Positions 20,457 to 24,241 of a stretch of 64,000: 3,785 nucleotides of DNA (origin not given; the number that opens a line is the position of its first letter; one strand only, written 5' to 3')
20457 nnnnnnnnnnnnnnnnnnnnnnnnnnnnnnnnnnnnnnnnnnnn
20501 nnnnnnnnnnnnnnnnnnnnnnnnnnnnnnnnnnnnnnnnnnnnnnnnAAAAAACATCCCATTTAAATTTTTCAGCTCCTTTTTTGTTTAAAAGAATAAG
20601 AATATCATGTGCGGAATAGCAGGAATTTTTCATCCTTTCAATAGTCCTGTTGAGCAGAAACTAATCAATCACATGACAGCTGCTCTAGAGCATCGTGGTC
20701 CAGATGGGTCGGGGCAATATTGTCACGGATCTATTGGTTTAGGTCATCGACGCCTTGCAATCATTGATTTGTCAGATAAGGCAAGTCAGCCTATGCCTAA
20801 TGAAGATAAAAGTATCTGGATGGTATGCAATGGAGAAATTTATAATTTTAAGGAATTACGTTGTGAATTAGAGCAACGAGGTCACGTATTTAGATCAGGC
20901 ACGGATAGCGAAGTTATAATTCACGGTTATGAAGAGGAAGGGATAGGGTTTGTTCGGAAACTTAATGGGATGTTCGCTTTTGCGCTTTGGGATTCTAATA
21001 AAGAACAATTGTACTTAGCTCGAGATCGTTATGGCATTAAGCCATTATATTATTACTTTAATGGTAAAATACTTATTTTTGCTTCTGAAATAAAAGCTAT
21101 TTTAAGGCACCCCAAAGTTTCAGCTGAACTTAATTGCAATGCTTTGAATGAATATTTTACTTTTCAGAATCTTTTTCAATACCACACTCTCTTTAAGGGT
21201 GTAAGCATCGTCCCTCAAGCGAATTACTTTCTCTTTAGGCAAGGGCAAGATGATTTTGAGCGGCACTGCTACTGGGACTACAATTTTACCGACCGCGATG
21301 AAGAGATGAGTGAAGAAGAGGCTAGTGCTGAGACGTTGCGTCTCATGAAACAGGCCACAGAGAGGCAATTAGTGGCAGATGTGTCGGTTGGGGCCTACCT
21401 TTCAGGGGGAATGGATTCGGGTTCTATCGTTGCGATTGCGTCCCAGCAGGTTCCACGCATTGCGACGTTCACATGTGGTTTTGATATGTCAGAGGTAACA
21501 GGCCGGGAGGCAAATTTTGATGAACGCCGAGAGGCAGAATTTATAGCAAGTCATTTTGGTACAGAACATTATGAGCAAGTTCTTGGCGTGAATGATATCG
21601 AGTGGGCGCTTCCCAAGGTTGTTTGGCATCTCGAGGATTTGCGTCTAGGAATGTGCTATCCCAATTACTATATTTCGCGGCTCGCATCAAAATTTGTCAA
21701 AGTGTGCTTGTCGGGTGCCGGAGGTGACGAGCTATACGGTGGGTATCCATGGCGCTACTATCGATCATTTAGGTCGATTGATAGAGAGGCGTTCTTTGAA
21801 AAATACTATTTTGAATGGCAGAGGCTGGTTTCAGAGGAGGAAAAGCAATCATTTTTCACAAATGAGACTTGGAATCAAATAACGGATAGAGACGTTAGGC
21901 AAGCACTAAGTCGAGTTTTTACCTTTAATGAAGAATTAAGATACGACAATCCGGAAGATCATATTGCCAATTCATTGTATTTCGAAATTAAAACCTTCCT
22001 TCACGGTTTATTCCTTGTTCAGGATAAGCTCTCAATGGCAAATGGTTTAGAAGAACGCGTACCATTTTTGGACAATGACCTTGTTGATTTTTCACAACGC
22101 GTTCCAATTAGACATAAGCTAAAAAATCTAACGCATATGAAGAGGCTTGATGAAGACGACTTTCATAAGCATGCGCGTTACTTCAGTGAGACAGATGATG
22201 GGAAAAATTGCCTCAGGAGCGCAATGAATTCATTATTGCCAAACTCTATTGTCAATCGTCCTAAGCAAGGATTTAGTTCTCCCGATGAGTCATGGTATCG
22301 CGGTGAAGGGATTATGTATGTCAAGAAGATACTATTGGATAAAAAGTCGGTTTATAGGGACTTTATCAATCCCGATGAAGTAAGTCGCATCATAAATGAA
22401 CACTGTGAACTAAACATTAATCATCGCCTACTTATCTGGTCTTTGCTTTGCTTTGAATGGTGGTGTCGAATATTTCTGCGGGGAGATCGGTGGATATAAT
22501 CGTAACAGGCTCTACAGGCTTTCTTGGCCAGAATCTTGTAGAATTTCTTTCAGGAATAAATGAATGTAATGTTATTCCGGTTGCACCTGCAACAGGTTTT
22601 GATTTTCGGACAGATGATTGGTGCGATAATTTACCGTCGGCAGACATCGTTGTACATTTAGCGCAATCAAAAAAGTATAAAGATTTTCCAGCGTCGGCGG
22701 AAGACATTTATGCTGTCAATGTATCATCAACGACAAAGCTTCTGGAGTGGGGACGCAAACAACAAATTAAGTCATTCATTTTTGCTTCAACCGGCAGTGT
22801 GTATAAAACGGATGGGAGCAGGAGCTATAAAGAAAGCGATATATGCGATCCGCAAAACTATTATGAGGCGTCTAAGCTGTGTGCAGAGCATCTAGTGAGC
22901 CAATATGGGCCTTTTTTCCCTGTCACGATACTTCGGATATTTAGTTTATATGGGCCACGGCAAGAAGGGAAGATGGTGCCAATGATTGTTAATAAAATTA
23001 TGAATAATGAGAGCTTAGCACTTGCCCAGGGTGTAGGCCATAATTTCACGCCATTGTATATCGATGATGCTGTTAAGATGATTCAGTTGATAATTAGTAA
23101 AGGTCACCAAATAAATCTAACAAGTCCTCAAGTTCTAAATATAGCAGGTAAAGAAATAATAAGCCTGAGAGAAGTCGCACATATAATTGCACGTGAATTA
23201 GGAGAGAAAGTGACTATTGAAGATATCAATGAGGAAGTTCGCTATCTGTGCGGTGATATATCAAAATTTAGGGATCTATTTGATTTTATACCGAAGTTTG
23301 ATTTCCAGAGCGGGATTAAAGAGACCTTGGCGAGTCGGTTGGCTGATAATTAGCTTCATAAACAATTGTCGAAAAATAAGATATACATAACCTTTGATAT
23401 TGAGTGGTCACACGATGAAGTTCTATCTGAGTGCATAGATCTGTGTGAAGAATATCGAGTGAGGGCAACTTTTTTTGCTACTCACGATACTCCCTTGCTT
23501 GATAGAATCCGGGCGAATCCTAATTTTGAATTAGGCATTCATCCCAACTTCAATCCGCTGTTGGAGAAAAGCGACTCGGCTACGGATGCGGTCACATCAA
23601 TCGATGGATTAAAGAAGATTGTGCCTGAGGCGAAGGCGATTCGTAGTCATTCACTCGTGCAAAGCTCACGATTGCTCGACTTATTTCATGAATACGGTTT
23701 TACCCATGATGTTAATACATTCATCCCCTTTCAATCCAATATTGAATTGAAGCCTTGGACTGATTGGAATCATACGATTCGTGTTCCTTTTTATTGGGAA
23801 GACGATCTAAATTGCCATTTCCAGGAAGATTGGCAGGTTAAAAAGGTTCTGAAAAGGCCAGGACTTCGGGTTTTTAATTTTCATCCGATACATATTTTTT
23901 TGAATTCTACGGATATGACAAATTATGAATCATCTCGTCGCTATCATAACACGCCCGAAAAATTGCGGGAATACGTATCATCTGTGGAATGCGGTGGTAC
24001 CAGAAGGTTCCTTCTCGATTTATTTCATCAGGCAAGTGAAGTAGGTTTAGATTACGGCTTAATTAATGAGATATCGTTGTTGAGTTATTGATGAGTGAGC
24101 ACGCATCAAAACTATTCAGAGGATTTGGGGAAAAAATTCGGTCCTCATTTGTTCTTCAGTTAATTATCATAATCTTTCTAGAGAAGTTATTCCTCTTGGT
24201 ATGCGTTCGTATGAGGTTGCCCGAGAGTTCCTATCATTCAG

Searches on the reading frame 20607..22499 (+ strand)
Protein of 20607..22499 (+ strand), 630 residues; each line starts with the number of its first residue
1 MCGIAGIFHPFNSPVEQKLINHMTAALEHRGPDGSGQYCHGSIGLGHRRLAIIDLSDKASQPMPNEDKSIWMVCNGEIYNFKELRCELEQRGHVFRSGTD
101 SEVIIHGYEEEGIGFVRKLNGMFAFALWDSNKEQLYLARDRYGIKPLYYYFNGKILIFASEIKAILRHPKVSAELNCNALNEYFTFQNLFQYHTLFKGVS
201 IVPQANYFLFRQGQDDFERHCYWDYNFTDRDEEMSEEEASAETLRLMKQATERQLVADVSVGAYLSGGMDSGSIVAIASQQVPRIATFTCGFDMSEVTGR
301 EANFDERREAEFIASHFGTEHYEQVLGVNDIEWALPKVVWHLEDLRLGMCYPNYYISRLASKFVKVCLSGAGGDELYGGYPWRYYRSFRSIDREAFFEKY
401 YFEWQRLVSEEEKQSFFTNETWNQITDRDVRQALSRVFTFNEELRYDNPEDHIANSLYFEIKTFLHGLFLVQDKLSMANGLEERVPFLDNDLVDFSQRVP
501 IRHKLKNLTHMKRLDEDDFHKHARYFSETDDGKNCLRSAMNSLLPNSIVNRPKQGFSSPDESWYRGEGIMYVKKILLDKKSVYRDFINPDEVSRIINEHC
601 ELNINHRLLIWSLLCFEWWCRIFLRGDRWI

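Call 21: search_protein_families(library=pfam, proteins=[window:20607-22499:+], max_evalue=0.00001)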
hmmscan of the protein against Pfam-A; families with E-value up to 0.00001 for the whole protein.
window:20607-22499:+ (630 aa): 3 families
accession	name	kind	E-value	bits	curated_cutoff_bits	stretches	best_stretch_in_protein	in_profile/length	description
PF00733.27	Asn_synthase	-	1.9e-82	278.2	21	1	245-620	4-353/354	Asparagine synthase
PF13537.11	GATase_7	-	8.4e-47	158.7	25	1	47-166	1-122/123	Glutamine amidotransferase domain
PF13522.11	GATase_6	-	8.2e-43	146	27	1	32-161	1-130/130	Glutamine amidotransferase domain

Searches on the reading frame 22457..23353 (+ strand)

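Call 21: search_protein_families(library=pfam, proteins=[window:22457-23353:+], max_evalue=0.00001)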
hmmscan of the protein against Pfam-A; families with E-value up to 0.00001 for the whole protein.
window:22457-23353:+ (298 aa): 5 families
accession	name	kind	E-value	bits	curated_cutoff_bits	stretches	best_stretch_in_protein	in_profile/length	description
PF01370.27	Epimerase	-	6.4e-32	111.3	20.9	1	14-219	1-231/240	NAD dependent epimerase/dehydratase family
PF16363.11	GDP_Man_Dehyd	-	3.6e-23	83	27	1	63-290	77-332/332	GDP-mannose 4,6 dehydratase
PF04321.23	RmlD_sub_bind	-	1.1e-19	71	27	1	14-252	3-235/287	RmlD substrate binding domain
PF07993.18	NAD_binding_4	-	6.9e-14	52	20.1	1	53-171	80-214/258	Male sterility protein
PF01073.25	3Beta_HSD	-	2.1e-10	40.5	22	1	54-208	59-224/280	3-beta hydroxysteroid dehydrogenase/isomerase family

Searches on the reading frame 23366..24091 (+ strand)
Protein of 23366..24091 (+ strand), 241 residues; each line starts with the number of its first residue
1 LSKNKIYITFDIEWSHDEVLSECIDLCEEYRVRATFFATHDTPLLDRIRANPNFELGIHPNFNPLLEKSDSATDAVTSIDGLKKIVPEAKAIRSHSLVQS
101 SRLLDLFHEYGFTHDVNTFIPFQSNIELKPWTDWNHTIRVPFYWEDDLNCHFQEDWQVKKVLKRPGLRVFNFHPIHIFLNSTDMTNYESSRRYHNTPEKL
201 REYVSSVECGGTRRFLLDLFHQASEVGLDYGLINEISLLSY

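Call 21: search_protein_families(library=pfam, proteins=[window:23366-24091:+], max_evalue=0.00001)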
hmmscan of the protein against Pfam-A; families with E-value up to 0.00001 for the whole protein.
window:23366-24091:+ (241 aa): 1 family
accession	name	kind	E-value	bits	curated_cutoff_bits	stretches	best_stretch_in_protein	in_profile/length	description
PF22537.1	WbmS-like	-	3.5e-68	229.7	27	1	8-190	1-185/186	Polysaccharide deacetylase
